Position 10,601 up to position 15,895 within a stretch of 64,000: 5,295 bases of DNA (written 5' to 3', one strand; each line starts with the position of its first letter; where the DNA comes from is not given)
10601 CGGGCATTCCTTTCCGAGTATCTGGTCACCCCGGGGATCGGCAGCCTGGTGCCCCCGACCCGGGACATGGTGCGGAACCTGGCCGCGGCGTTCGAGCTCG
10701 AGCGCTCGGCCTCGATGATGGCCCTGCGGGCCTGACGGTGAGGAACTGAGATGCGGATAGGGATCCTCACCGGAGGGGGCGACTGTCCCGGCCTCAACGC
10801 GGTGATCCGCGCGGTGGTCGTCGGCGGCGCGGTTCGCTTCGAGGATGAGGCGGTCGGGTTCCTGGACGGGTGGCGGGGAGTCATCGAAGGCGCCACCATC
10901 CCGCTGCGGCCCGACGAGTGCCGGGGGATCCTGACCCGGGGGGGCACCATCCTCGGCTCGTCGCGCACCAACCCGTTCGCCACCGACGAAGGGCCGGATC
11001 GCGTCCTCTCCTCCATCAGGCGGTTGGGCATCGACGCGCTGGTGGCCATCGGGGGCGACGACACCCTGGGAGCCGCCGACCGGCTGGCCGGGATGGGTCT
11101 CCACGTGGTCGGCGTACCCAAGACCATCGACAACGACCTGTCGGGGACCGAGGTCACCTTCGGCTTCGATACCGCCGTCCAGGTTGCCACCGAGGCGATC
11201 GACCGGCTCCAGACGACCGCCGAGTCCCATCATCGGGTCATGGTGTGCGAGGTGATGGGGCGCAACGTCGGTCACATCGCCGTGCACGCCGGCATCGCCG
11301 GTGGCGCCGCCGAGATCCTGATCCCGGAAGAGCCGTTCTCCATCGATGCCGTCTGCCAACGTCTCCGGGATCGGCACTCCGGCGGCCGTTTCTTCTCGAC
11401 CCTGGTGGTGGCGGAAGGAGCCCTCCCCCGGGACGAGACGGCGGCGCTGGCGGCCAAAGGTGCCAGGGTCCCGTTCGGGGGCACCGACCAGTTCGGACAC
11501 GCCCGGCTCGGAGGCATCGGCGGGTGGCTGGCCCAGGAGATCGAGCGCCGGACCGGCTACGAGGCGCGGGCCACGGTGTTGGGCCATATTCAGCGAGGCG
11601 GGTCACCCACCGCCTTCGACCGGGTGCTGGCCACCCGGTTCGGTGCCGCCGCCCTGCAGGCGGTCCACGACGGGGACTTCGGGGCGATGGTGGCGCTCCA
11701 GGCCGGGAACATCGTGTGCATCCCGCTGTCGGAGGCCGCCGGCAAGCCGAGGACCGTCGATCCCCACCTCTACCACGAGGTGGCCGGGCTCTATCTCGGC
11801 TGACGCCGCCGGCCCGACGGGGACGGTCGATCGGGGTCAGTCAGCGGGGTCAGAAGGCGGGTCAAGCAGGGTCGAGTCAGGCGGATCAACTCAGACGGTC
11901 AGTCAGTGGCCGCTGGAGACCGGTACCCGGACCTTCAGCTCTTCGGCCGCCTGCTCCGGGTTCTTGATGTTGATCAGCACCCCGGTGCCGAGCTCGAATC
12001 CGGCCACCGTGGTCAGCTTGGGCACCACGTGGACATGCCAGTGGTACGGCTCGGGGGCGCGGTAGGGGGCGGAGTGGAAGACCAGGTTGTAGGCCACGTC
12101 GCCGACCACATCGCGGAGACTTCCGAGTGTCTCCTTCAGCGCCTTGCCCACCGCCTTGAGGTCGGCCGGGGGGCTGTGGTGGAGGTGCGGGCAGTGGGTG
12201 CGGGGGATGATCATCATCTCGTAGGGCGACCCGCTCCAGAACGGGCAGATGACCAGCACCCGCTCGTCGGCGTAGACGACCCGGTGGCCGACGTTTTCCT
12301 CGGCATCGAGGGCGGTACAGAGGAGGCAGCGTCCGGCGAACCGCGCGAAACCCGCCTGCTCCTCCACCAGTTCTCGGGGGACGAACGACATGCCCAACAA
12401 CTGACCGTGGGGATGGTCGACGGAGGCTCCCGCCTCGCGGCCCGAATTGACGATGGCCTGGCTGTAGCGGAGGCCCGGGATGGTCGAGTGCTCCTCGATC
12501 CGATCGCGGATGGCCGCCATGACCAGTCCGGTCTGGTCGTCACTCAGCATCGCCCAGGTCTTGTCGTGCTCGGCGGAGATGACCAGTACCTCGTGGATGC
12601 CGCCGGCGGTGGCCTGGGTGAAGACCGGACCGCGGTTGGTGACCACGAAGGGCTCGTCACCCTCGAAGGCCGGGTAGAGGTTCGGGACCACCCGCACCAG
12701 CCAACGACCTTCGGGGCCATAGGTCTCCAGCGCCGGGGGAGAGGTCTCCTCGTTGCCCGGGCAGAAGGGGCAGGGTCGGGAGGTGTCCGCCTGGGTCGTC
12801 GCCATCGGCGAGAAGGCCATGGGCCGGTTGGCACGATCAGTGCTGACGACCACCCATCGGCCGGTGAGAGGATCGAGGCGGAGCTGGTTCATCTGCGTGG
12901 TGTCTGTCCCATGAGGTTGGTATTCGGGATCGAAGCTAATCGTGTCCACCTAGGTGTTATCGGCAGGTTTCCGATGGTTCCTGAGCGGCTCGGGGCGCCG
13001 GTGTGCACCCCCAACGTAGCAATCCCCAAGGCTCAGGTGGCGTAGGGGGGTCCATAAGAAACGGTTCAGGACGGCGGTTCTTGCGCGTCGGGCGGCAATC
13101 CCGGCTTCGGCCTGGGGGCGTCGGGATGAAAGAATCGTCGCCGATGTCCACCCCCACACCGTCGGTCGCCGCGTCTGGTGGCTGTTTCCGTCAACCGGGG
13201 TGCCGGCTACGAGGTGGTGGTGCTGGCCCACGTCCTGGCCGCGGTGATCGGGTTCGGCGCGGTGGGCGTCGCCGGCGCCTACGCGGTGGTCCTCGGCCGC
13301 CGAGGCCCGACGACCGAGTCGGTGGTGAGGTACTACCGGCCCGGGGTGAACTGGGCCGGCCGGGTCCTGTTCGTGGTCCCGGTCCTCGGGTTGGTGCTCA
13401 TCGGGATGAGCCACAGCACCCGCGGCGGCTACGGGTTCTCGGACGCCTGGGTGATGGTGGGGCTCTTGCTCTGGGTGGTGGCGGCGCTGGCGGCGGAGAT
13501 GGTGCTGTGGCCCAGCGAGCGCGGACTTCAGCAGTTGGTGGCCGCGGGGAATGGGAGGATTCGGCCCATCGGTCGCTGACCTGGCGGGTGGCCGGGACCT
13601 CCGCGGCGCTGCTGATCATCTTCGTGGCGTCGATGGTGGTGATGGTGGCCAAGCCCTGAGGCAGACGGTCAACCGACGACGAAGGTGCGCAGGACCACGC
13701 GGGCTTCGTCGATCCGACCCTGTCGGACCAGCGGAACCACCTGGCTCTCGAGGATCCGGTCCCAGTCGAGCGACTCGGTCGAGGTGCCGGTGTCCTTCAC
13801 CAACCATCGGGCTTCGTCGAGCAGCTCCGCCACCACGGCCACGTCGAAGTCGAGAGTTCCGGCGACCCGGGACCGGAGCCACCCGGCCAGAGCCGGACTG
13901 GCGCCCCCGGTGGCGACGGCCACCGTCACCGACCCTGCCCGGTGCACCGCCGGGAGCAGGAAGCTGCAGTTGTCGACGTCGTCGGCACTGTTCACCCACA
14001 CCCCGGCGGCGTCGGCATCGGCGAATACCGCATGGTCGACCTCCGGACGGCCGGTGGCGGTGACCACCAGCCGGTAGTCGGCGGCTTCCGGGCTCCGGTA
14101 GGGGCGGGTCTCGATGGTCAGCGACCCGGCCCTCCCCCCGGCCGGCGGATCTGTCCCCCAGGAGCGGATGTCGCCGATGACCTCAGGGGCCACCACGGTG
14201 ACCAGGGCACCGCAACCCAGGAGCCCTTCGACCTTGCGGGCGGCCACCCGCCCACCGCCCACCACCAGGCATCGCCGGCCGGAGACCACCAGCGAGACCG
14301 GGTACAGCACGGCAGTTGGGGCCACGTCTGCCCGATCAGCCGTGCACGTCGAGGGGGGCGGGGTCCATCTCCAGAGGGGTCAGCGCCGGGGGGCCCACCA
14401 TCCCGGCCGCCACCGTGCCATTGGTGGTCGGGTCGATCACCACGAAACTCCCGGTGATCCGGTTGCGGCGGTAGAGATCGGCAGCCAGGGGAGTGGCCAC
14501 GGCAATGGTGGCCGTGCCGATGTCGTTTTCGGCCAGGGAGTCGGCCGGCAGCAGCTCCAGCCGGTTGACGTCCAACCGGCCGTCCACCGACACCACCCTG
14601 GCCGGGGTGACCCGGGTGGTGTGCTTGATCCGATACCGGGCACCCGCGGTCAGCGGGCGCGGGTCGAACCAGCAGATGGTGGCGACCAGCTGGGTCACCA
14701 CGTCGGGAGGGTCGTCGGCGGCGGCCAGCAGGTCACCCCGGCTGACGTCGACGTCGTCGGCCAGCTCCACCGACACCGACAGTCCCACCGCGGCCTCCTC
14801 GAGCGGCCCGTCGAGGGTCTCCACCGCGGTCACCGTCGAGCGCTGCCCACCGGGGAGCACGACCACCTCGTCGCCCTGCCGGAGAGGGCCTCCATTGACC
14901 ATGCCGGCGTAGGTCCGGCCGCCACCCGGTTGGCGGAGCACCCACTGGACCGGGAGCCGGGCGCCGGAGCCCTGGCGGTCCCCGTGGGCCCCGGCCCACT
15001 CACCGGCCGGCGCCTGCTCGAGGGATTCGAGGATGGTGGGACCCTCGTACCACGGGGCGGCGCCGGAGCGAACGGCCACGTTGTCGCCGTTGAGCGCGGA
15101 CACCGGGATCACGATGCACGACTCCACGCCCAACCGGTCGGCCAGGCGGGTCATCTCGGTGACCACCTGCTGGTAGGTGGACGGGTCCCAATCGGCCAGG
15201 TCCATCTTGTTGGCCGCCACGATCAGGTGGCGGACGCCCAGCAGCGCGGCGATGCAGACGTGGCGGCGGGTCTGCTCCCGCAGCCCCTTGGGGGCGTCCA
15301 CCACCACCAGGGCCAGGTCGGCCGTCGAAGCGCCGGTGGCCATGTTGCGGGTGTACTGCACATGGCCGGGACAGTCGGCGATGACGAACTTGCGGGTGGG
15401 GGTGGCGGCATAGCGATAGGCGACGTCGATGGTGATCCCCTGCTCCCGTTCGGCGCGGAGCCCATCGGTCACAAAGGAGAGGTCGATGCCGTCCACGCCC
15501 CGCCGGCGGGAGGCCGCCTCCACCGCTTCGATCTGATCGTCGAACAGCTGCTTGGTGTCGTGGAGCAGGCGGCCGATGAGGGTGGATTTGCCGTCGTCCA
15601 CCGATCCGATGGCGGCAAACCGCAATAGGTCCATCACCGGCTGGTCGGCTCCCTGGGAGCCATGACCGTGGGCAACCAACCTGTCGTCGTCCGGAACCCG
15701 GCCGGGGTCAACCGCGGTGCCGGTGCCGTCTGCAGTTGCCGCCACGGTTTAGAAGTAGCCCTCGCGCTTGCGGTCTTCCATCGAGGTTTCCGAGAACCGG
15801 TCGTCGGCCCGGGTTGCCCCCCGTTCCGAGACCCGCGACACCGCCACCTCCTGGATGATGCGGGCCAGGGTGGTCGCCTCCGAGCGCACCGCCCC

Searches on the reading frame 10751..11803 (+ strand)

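Call 41: search_protein_families(library=ncbifam, proteins=[window:10751-11803:+], max_evalue=1e-8)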
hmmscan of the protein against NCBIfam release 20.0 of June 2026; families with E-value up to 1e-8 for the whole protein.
window:10751-11803:+ (350 aa): 11 families
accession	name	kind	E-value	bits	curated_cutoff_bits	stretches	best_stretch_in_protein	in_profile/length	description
TIGR02483.1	PFK_mixed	subfamily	2.8e-135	450.6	430.55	1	2-329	1-324/325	phosphofructokinase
NF002872.1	PRK03202.1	subfamily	1.9e-120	401.7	253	1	1-346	1-320/323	ATP-dependent 6-phosphofructokinase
NF010674.0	PRK14071.1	equivalog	1.2e-99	333.7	544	1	2-339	6-344/360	ATP-dependent 6-phosphofructokinase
TIGR02482.1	PFKA_ATP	equivalog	2.8e-88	295.8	371.35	2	2-227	1-226/301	6-phosphofructokinase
TIGR02478.1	6PF1K_euk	equivalog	1.2e-62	212.2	708.4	3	117-229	141-256/744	6-phosphofructokinase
NF041103.1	PFKA_PPi_Ttgales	equivalog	5.4e-52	177.2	550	1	3-329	1-346/407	diphosphate--fructose-6-phosphate 1-phosphotransferase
NF005301.0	PRK06830.1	equivalog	6.1e-51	173.3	400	1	2-339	83-425/445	ATP-dependent 6-phosphofructokinase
NF010675.0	PRK14072.1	subfamily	4.8e-40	137.6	273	1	8-319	11-338/416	diphosphate--fructose-6-phosphate 1-phosphotransferase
NF005482.0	PRK07085.1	subfamily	1.2e-31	109.9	446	1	1-224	74-315/558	diphosphate--fructose-6-phosphate 1-phosphotransferase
TIGR02477.1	PFKA_PPi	equivalog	3.4e-28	98.4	587.95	1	1-224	68-309/539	diphosphate--fructose-6-phosphate 1-phosphotransferase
NF005121.0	PRK06555.1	equivalog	1.1e-20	73.7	395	1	2-179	5-205/404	pyrophosphate--fructose-6-phosphate 1-phosphotransferase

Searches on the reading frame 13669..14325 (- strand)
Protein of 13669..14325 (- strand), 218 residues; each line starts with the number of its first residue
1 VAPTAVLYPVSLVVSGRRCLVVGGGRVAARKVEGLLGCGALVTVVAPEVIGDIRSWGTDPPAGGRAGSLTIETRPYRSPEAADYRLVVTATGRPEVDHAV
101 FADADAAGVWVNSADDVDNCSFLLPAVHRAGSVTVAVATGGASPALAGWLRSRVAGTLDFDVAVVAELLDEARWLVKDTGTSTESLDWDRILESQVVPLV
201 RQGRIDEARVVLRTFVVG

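Call 8: search_protein_families(library=pfam, proteins=[window:13669-14325:-], max_evalue=0.01)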
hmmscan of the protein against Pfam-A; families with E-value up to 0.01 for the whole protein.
window:13669-14325:- (218 aa): 2 families
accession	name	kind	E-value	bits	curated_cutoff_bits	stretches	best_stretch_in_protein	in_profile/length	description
PF13241.12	NAD_binding_7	-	1.3e-26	93.6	22.1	1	12-126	3-104/104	Putative NAD(P)-binding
PF14824.11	Sirohm_synth_M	-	0.00052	19.9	25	1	131-154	2-25/28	Sirohaem biosynthesis protein central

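Call 13: search_protein_families(library=ncbifam, proteins=[window:13669-14325:-], max_evalue=0.00001)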
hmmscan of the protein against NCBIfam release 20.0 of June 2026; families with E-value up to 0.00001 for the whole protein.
window:13669-14325:- (218 aa): 5 families
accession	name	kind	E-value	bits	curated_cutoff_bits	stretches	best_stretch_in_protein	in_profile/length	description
NF007922.1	PRK10637.1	equivalog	9.8e-33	113.8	400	1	8-207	2-198/450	siroheme synthase CysG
TIGR01470.1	cysG_Nterm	subfamily_domain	4.2e-32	111.5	62.3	1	9-213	2-201/205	siroheme synthase, N-terminal domain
NF005222.0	PRK06718.1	equivalog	4.1e-22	78.7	204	1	8-180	3-167/203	NAD(P)-binding protein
NF005223.0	PRK06719.1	equivalog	1.7e-14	53.8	223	1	7-156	4-142/157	precorrin-2 dehydrogenase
NF004045.0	PRK05562.1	equivalog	6.3e-08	32.3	181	1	9-158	18-160/225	NAD(P)-dependent oxidoreductase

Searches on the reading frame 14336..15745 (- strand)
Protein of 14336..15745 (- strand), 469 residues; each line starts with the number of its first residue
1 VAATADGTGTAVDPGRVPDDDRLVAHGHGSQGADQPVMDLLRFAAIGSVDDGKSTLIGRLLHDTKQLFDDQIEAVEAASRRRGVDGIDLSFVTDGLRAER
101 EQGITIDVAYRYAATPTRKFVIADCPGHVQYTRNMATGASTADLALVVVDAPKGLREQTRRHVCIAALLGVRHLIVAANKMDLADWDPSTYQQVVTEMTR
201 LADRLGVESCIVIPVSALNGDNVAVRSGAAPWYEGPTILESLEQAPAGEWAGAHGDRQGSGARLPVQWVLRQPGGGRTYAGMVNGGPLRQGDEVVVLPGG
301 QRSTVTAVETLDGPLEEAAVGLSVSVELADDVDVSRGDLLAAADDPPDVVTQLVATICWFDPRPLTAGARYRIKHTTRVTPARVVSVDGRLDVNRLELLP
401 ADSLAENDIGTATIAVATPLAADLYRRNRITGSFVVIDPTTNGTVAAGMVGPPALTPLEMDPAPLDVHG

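Call 8: search_protein_families(library=pfam, proteins=[window:14336-15745:-], max_evalue=0.01)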
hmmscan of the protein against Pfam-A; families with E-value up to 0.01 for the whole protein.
window:14336-15745:- (469 aa): 5 families
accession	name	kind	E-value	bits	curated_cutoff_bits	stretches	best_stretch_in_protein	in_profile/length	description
PF00009.33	GTP_EFTU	-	2.7e-42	144.9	26.5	1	40-237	3-177/188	Elongation factor Tu GTP binding domain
PF22594.2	GTP-eEF1A_C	-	1.6e-22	80.2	27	1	353-450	2-100/101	GTP-eEF1A C-terminal domain-like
PF01926.29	MMR_HSR1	-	4e-06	27.4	21.9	1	99-161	27-95/113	50S ribosome-binding GTPase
PF03144.31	GTP_EFTU_D2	-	0.00017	22.3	30.3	1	276-340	1-72/73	Elongation factor Tu domain 2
PF21790.3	OGG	-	0.0018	18.5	27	0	329-361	33-69/201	Putative 8-oxoguanine DNA glycosylase OGG-like protein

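Call 13: search_protein_families(library=ncbifam, proteins=[window:14336-15745:-], max_evalue=0.00001)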
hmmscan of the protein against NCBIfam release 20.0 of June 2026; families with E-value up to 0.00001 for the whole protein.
window:14336-15745:- (469 aa): 31 families (the best 25 are shown)
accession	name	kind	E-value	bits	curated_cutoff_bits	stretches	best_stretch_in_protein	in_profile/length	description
NF004035.0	PRK05506.1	subfamily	4.3e-168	560.5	715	1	33-451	17-431/632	bifunctional sulfate adenylyltransferase subunit 1/adenylylsulfate kinase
TIGR02034.1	CysN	subfamily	2.2e-153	511.1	336.1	1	41-450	1-406/406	sulfate adenylyltransferase, large subunit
NF003478.0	PRK05124.1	equivalog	9.8e-150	499.2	590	1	37-451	24-434/475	sulfate adenylyltransferase subunit CysN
NF008969.0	PRK12317.1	subfamily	7.9e-79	265.2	502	1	41-450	8-418/426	elongation factor 1-alpha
TIGR00483.1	EF-1_alpha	equivalog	6.2e-71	239.1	540.1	1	41-450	8-419/427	translation elongation factor EF-1 subunit alpha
TIGR00475.1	selB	equivalog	2.6e-29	102.4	242.25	1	93-220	25-151/581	selenocysteine-specific translation elongation factor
NF000766.0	PRK00049.1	subfamily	7.2e-29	100.8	449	1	44-343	16-298/396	elongation factor Tu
NF009373.0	PRK12736.1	subfamily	1.9e-28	99.3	452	1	44-342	16-295/394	elongation factor Tu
NF009372.0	PRK12735.1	subfamily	2.6e-27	95.6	479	1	44-343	16-298/396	elongation factor Tu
TIGR00485.1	EF-Tu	equivalog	6.7e-27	94.2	522.4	1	44-342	16-295/394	elongation factor Tu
TIGR03680.1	eif2g_arch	equivalog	3.2e-17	62.8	514.5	1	44-225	9-187/407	translation initiation factor IF-2 subunit gamma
NF003077.0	PRK04000.1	equivalog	1.4e-16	60.6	315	1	44-225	13-191/412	translation initiation factor IF-2 subunit gamma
TIGR01393.1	lepA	equivalog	1e-14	53.9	533.9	1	43-223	6-168/595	translation elongation factor 4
TIGR00487.1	IF-2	equivalog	7.3e-14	51.4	424.4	1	102-223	118-238/587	translation initiation factor IF-2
TIGR01394.1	TypA_BipA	equivalog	8.7e-12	44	757.3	1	44-197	5-142/594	translational GTPase TypA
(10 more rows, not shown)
